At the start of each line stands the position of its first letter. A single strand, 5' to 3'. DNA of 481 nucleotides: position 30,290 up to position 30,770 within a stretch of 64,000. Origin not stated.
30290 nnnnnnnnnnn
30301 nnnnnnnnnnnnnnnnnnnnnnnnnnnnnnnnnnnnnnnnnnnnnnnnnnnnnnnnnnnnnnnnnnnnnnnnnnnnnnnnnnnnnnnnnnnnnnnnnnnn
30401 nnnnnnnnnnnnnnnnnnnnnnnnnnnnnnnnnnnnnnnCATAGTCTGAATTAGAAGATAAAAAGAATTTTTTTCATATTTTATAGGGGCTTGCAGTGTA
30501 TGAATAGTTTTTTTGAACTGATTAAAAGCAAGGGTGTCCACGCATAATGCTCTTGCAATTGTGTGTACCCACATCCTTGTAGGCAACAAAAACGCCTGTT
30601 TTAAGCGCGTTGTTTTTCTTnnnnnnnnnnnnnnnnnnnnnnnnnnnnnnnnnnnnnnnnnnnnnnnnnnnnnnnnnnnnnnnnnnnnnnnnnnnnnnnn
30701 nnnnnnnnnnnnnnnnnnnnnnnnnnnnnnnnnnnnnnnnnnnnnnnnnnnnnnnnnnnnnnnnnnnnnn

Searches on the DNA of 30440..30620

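Call 77: search_rna_families(source=window, start=30440, end=30620, threshold=evalue, max_evalue=10)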
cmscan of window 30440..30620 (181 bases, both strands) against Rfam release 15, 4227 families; matches with E-value up to 10: 5.
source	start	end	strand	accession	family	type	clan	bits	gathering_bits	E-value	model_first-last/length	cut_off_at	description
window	30496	30620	+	RF02449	ncr1015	Gene; sRNA;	-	17.2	60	3.6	1-121/121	no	Bacillus sRNA ncr1015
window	30457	30554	+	RF02078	STnc210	Gene; sRNA;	-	15.6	100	0.77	1-179/179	no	Salmonella enterica sRNA STnc210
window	30581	30620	-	RF02063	STnc350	Gene; sRNA;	-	13.4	60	4.4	18-68/68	5'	Salmonella enterica sRNA STnc350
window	30440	30462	+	RF01929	bxd_1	Gene; lncRNA;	-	10.5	75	3.5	64-86/86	5'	Bithoraxoid conserved region 1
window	30445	30610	+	RF01946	KCNQ1OT1_1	Gene; lncRNA;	-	3.6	70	4.4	277-464/464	no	KCNQ1 overlapping transcript 1 conserved region 1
